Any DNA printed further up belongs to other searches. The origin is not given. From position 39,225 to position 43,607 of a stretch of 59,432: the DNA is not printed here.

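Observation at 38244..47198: Three-gene outer-membrane module: SusD-less giant plug/barrel protein, 1360-aa orphan CTD protein and a PorV/FadL-like barrel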

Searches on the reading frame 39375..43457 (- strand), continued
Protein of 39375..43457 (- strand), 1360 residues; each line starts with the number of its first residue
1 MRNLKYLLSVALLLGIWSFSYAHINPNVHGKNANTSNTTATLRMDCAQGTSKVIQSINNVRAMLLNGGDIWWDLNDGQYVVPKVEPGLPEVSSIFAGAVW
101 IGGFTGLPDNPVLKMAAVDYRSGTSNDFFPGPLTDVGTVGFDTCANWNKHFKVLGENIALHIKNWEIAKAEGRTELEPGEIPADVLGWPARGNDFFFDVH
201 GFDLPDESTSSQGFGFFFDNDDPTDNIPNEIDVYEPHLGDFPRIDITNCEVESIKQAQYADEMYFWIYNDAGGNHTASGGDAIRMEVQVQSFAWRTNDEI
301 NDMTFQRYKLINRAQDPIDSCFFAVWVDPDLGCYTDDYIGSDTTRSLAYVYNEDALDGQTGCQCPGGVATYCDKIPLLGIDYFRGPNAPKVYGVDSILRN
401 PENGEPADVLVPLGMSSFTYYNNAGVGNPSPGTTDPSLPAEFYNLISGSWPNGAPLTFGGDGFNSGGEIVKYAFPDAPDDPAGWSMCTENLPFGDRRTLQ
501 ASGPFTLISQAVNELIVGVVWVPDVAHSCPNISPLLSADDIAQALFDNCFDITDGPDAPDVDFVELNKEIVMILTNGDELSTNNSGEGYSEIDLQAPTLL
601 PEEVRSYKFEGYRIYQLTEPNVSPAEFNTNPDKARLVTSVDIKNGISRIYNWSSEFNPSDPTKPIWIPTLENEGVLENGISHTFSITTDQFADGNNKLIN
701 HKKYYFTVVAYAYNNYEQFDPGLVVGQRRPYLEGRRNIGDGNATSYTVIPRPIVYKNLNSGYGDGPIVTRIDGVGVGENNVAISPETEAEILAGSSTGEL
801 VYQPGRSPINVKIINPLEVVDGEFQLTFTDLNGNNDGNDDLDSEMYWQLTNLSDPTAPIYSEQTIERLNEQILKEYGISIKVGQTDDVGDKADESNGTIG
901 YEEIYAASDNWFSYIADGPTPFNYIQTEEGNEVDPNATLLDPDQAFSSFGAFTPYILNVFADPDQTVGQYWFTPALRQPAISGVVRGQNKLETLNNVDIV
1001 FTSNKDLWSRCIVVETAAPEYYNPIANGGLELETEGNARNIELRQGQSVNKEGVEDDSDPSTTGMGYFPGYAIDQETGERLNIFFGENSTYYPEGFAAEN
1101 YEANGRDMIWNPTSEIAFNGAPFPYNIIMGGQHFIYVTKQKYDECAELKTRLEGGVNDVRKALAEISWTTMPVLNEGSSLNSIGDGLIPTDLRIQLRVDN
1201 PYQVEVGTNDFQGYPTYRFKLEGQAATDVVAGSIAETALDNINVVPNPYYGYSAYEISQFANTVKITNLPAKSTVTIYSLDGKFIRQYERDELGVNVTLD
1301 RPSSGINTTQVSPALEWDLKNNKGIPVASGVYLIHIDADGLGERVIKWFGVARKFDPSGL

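Call 15: find_related_loci(query=window:39375-43457:-, collection=genome_contigs, flank=10000)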
Query window:39375-43457:- (1360 aa) in genome_contigs; peptide patterns used: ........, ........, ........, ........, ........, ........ (x = any residue, [..] = any of these).
437 stretches matched a pattern; 422 encode a relative of the query (tblastn E <= 1e-3); the best 80 are kept; 80 distinct loci.
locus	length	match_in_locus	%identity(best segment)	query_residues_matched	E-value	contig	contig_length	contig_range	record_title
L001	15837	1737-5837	89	1-1360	0e+0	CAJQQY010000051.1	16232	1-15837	MAG: uncultured Saprospiraceae bacterium isolate 3_20180529_Bin_METABAT_102_1 genome assembly, contig: c_000009563954, w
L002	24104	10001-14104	88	1-1360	0e+0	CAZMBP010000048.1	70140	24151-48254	MAG TPA_asm: uncultured Saprospiraceae bacterium isolate SRP182702_co1_307 genome assembly, contig: k141_360344, whole g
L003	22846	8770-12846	83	1-1360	0e+0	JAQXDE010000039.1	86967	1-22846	MAG: Saprospiraceae bacterium isolate cluster4_bin.60 k119_87227, whole genome shotgun sequence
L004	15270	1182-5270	75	1-1360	0e+0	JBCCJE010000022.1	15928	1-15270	MAG: Bacteroidota bacterium isolate P01_C01_bin.106 k141_1095969_length_15928_cov_7.0000, whole genome shotgun sequence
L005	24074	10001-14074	84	1-1360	0e+0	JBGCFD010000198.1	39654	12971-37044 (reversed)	MAG: Saprospiraceae bacterium isolate SGMAG-30 contig200, whole genome shotgun sequence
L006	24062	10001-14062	85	1-1360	0e+0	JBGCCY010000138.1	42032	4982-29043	MAG: Saprospiraceae bacterium isolate SGMAG-95 contig138, whole genome shotgun sequence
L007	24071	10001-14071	73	1-1360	0e+0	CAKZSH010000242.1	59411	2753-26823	MAG: uncultured Saprospiraceae bacterium isolate L1_Bin_METABAT__150_1 genome assembly, contig: c_000000081135, whole ge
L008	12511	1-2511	83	521-1360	0e+0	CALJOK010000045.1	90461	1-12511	MAG: uncultured Saprospiraceae bacterium isolate B3_Bin_Bin_130_1 genome assembly, contig: c_000002686729, whole genome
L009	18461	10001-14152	53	4-1360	0e+0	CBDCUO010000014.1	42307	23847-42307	MAG: Saprospiraceae bacterium isolate 8ed1a4eb-f38d-42ed-aa47-c095b23a0205 genome assembly, contig: contig_14, whole gen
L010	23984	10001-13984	52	1-1360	0e+0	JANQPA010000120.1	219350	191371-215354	MAG: Saprospiraceae bacterium isolate IP29b_bin.15 k99_2439173, whole genome shotgun sequence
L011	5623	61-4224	52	1-1360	0e+0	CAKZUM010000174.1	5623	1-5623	MAG: uncultured Saprospiraceae bacterium isolate L4_Bin_Bin_158_1 genome assembly, contig: c_000000042804, whole genome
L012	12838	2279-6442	52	1-1360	0e+0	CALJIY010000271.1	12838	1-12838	MAG: uncultured Saprospiraceae bacterium isolate H3_Bin_Bin_40_1_1 genome assembly, contig: c_000001221721, whole genome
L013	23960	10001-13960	51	1-1360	0e+0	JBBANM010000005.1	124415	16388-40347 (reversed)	MAG: Saprospiraceae bacterium isolate EUL_115 ctg5-EUL_115, whole genome shotgun sequence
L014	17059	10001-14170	51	1-1360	0e+0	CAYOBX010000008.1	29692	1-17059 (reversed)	MAG TPA_asm: uncultured Saprospiraceae bacterium isolate SRP065251_co1_50 genome assembly, contig: NODE_970_length_29692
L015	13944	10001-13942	52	1-1339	0e+0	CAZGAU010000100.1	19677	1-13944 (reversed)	MAG TPA_asm: uncultured Saprospiraceae bacterium isolate SRP329715_co2_352 genome assembly, contig: NODE_5435_length_196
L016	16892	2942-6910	52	5-1360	0e+0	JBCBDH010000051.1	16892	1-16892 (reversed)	MAG: Bacteroidota bacterium isolate J06597_4 NODE_51_length_16892_cov_5.339836, whole genome shotgun sequence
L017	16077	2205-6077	51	45-1360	0e+0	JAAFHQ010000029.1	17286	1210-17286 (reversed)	MAG: Chitinophagales bacterium isolate bin81.metabat.ball.237 WN_Chitinophagales_8_scaffold_29, whole genome shotgun seq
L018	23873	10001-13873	52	45-1360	0e+0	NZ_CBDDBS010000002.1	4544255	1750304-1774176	MAG: Haliscomenobacter sp. isolate bebd6739-bc59-4aa2-89c4-e50a6a6b56b9 contig_2, whole genome shotgun sequence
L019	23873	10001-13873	52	45-1360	0e+0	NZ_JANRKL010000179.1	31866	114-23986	MAG: Haliscomenobacter sp. isolate bins.171 k141_5462981, whole genome shotgun sequence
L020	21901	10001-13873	51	45-1360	0e+0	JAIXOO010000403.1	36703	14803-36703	MAG: Saprospiraceae bacterium isolate C1_MAG_00026 C1_MAG_00026_000000000337, whole genome shotgun sequence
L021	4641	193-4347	51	6-1360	0e+0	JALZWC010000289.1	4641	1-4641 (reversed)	MAG: Saprospiraceae bacterium isolate g3_MAG_00014 g3_MAG_00014_000000000289, whole genome shotgun sequence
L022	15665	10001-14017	51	1-1360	0e+0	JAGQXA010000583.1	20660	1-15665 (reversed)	MAG: Saprospiraceae bacterium isolate HKST-UBA27 k127_891551, whole genome shotgun sequence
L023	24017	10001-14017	52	1-1360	0e+0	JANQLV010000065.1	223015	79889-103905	MAG: Saprospiraceae bacterium isolate PL25a_bin.71 k99_2987038, whole genome shotgun sequence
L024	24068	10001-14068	51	1-1360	0e+0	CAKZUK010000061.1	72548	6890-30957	MAG: uncultured Saprospiraceae bacterium isolate R3_Bin_Bin_201_sub_1 genome assembly, contig: c_000000335270, whole gen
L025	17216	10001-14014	51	1-1360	0e+0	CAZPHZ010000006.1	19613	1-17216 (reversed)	MAG TPA_asm: uncultured Saprospiraceae bacterium isolate binchicken_co275_160 genome assembly, contig: NODE_3628_length_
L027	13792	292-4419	49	5-1360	0e+0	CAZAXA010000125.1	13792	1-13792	MAG TPA_asm: uncultured Phaeodactylibacter sp. isolate SRP329715_co2_390 genome assembly, contig: NODE_8360_length_13792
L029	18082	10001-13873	52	45-1360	0e+0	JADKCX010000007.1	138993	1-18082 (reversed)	MAG: Haliscomenobacter sp. isolate OdNE_18-Q3-R46-58_MAXAC.223 tig00009654-10-1380310, whole genome shotgun sequence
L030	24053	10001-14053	50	1-1360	0e+0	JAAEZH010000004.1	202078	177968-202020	MAG: Bacteroidetes bacterium isolate P03SST1bin.21 NODE_45_length_202078_cov_8.0028, whole genome shotgun sequence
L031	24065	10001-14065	49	1-1360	0e+0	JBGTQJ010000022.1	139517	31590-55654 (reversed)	MAG: Saprospiraceae bacterium isolate WDNA11_bin.10.permissive NODE_22_length_139517_cov_12.171932, whole genome shotgun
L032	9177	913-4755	52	42-1360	0e+0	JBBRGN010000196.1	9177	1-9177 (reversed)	MAG: Chitinophagales bacterium isolate Co_metawrap_2631 Cmw_2631_k141_9566278_length_9177_cov_8.0000, whole genome shotg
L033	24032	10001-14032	49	1-1360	0e+0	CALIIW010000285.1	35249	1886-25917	MAG: uncultured Saprospiraceae bacterium isolate R3_Bin_METABAT__200_sub_1 genome assembly, contig: c_000002286504, whol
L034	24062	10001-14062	48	1-1360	0e+0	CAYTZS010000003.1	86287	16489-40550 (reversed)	MAG TPA_asm: uncultured Saprospiraceae bacterium isolate SRP302895_co1_28 genome assembly, contig: NODE_505_length_86287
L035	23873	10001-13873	51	45-1360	0e+0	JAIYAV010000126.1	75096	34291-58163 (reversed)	MAG: Saprospiraceae bacterium isolate E1_MAG_00014 pond_E1_MAG_00014_000000000014, whole genome shotgun sequence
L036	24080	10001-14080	49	1-1360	0e+0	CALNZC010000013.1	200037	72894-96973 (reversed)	MAG: uncultured Saprospiraceae bacterium isolate LOGT_bin.0051 genome assembly, contig: contig_47216, whole genome shotg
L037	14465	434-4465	49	4-1360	0e+0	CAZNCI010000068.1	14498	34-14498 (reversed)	MAG TPA_asm: uncultured Saprospiraceae bacterium isolate SRP163575_co1_370 genome assembly, contig: NODE_9054_length_144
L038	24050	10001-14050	49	1-1360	0e+0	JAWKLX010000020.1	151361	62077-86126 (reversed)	MAG: Saprospiraceae bacterium isolate ABC1.32 ABC1.32.fa-20, whole genome shotgun sequence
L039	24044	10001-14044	48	1-1360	0e+0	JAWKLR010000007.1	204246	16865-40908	MAG: Saprospiraceae bacterium isolate ABC2.70 ABC2.70.fa-7, whole genome shotgun sequence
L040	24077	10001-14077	49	1-1360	0e+0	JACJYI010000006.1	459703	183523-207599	MAG: Lewinellaceae bacterium isolate HK-STAS-BACT-34 HK-STAS-BACT-34_6, whole genome shotgun sequence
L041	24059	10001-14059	48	1-1360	0e+0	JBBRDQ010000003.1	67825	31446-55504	MAG: Chitinophagales bacterium isolate Co_metawrap_2460 Cmw_2460_k141_10477689_length_67825_cov_11.9993, whole genome sh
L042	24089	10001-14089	49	1-1360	0e+0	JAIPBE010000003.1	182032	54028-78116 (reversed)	MAG: Saprospiraceae bacterium isolate Tobar13m-G19 Tobar13m-C95, whole genome shotgun sequence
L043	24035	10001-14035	47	40-1360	0e+0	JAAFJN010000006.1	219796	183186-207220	MAG: Chitinophagales bacterium isolate bin49.metabat.b7b8b9.064 WN_Chitinophagales_10_scaffold_6, whole genome shotgun s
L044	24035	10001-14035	48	1-1360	0e+0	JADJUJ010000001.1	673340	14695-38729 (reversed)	MAG: Lewinellaceae bacterium isolate Hirt_18-Q3-R61-65_BATAC.551 tig00002826-10-6742170, whole genome shotgun sequence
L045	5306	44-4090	49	6-1360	0e+0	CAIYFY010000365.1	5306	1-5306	MAG: uncultured Bacteroidetes bacterium isolate LaPlata_bin-0259 genome assembly, contig: bin-0259:365/524, whole genome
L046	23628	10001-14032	46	5-1360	0e+0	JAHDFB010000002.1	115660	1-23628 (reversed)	MAG: Saprospiraceae bacterium isolate MAG-195 RZ_449, whole genome shotgun sequence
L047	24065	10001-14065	47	1-1360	0e+0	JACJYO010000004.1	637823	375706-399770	MAG: Lewinellaceae bacterium isolate HK-STAS-BACT-40 HK-STAS-BACT-40_4, whole genome shotgun sequence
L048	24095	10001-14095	46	1-1360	0e+0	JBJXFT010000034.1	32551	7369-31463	MAG: Saprospiraceae bacterium isolate F1F2.bin.416 k127_6148719, whole genome shotgun sequence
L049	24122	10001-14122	50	1-1360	0e+0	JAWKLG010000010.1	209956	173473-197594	MAG: Saprospiraceae bacterium isolate ABC1.199 ABC1.199.fa-10, whole genome shotgun sequence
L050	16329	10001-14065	47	1-1360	0e+0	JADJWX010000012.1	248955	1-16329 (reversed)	MAG: Lewinellaceae bacterium isolate Kalu_18-Q3-R12-55_BATAC.22 tig00003657-10-2485860, whole genome shotgun sequence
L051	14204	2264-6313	47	1-1360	0e+0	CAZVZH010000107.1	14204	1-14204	MAG TPA_asm: uncultured Saprospiraceae bacterium isolate SRP287453_co1_91 genome assembly, contig: NODE_7948_length_1420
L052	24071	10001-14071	51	1-1360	0e+0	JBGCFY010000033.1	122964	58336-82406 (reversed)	MAG: Saprospiraceae bacterium isolate SGMAG-11 contig33, whole genome shotgun sequence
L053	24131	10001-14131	50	1-1360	0e+0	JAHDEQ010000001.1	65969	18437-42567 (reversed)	MAG: Saprospiraceae bacterium isolate MAG-185 RZ_1181, whole genome shotgun sequence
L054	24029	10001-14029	52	1-1360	0e+0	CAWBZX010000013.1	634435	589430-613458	MAG: uncultured Saprospiraceae bacterium isolate MFD03551.bin.1.147 genome assembly, contig: contig_28096, whole genome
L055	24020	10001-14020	46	8-1360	0e+0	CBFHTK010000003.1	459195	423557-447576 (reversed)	MAG: Saprospiraceae bacterium isolate Co_bin_43_strict genome assembly, contig: Co_bin_43_strict_c3, whole genome shotgu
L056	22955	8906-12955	46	1-1360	0e+0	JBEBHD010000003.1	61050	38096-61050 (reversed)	MAG: Saprospiraceae bacterium isolate ATF_13 NODE_112_length_61050_cov_5.300947, whole genome shotgun sequence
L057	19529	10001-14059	47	1-1360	0e+0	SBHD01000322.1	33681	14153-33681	MAG: Bacteroidetes bacterium isolate M3007 scaffold_341_1, whole genome shotgun sequence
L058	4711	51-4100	46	22-1360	0e+0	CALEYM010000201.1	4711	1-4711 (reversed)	MAG TPA_asm: uncultured Bacteroidetes bacterium isolate SRR6227243_bin.67_CONCOCT_v1.1_MAG genome assembly, contig: ERZ7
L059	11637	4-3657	51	137-1360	0e+0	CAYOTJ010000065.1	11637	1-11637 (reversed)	MAG TPA_asm: uncultured Saprospiraceae bacterium isolate binchicken_co263_21 genome assembly, contig: NODE_5036_length_1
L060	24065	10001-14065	47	1-1360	0e+0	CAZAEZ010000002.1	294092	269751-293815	MAG TPA_asm: uncultured Saprospiraceae bacterium isolate SRP329715_co2_243 genome assembly, contig: NODE_47_length_29409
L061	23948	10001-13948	46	43-1360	0e+0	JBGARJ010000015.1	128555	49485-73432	MAG: Saprospiraceae bacterium isolate MAG_AAO_H10.73 AAOH10-73_opera_contig_724, whole genome shotgun sequence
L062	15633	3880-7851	45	1-1360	0e+0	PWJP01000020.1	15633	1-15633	MAG: Saprospirales bacterium isolate CSSed10_157R1 CS-Sed10-C7896, whole genome shotgun sequence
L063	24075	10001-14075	50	1-1360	0e+0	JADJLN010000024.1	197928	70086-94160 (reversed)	MAG: Saprospiraceae bacterium isolate EsbW_18-Q3-R4-48_BAT3C.148 tig01102435-10-1983450, whole genome shotgun sequence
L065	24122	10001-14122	46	1-1360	0e+0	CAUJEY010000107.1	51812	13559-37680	MAG: Bacteroidota bacterium isolate KLAP56 genome assembly, contig: KLAP56_377109, whole genome shotgun sequence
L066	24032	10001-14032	48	1-1360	0e+0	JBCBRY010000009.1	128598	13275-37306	MAG: Bacteroidota bacterium isolate J06638_10 NODE_9_length_128598_cov_13.832043, whole genome shotgun sequence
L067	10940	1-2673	54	478-1360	0e+0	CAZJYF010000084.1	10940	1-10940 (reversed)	MAG TPA_asm: uncultured Saprospiraceae bacterium isolate SRP216583_co1_250 genome assembly, contig: NODE_5741_length_109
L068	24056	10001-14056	46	1-1360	0e+0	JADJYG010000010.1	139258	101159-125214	MAG: Saprospirales bacterium isolate Lyne_18-Q3-R50-59_BATAC.172 tig00010949-10-1389750, whole genome shotgun sequence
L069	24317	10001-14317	47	31-1360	0e+0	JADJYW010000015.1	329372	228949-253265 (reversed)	MAG: Lewinellaceae bacterium isolate Lyne_18-Q3-R50-59_BATAC.66 tig00009895-10-3273790, whole genome shotgun sequence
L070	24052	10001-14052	48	1-1360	0e+0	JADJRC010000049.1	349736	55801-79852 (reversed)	MAG: Lewinellaceae bacterium isolate Fred_18-Q3-R57-64_MAXAC.370 tig01546902-10-3494710, whole genome shotgun sequence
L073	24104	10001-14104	48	7-1360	0e+0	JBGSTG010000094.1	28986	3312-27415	MAG: Saprospiraceae bacterium isolate JTS-AC40 k141_1232501, whole genome shotgun sequence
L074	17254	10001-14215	46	1-1360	0e+0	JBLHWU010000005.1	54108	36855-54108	MAG: Saprospiraceae bacterium isolate 3300046534_148 Ga0491194_0000609, whole genome shotgun sequence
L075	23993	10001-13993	37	3-1356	0e+0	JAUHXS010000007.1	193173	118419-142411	MAG: Bacteroidia bacterium isolate 3_bin.19 NODE_142_length_193173_cov_5.481150, whole genome shotgun sequence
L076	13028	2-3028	46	380-1360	0e+0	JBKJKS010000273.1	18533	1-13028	MAG: Saprospiraceae bacterium isolate ant_bin.250 k117_225381, whole genome shotgun sequence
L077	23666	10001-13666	38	45-1356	0e+0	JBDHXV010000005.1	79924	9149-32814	MAG: Chitinophagales bacterium isolate AS-MESO-3CA.91 NODE_1172_length_79924_cov_4.066452, whole genome shotgun sequence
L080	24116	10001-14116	36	45-1356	0e+0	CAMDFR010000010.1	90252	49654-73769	MAG: Chitinophaga pinensis isolate MiH-22jul19-357 genome assembly, contig: MiH-22jul19-C307, whole genome shotgun seque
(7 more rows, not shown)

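Call 37: search_protein_families(library=ncbifam, proteins=[L080:9860-14131:+, L080:14147-15301:+, L080:6015-9824:+, L077:9854-13681:+, L077:13706-14767:+, L075:9980-14008:+], max_evalue=0.01)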
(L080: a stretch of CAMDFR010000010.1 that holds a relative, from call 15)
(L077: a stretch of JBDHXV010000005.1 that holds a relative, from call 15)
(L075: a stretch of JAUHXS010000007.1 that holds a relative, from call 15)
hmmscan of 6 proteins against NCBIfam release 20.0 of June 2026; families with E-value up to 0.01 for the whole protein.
L080:9860-14131:+ (1423 aa): 0 families

L080:14147-15301:+ (384 aa): 3 families
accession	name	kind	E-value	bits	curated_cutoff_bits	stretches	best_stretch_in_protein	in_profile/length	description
NF033709.1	PorV_fam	subfamily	1e-37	130.4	90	1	43-383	8-325/326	PorV/PorQ family protein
NF033711.1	T9SS_PorQ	equivalog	2.4e-19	69.6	220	1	67-209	55-192/335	type IX secretion system protein PorQ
NF033710.1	T9SS_OM_PorV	equivalog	7.3e-15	55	250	1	36-322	23-319/367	type IX secretion system outer membrane channel protein PorV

L080:6015-9824:+ (1269 aa): 1 family
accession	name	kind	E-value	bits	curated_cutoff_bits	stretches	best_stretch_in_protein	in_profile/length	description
NF010010.0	PRK13483.1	equivalog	4.9e-12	44.6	927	2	953-1097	441-588/660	ligand-gated channel protein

L077:9854-13681:+ (1275 aa): 3 families
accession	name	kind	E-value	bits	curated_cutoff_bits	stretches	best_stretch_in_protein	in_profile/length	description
TIGR04183.1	Por_Secre_tail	domain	0.00011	22.1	23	1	1178-1255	3-62/72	T9SS type A sorting domain-containing protein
NF005176.1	PRK06655.1-1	equivalog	0.0015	18.5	230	1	1194-1259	88-155/197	flagellar hook assembly protein FlgD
NF033707.1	T9SS_sortase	equivalog_domain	0.0019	15.9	420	1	1168-1253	993-1077/1095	type IX secretion system sortase PorU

L077:13706-14767:+ (353 aa): 4 families
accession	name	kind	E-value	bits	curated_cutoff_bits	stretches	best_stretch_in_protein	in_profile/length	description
NF033709.1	PorV_fam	subfamily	2.4e-37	129.3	90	1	31-351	6-324/326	PorV/PorQ family protein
NF033711.1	T9SS_PorQ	equivalog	3.1e-19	69.2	220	2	26-203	22-192/335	type IX secretion system protein PorQ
NF033710.1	T9SS_OM_PorV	equivalog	1.1e-14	54.5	250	1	7-207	4-213/367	type IX secretion system outer membrane channel protein PorV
NF052325.1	PorVQ2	equivalog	2.1e-09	36.8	325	1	39-313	37-316/354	putative type IX sorting system protein PorV2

L075:9980-14008:+ (1342 aa): 1 family
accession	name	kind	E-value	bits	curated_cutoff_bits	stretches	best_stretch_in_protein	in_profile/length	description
NF052228.1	T9SS_PorZ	equivalog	5.9e-05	21.7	260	1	1221-1318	670-740/757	type IX secretion system anionic LPS delivery protein PorZ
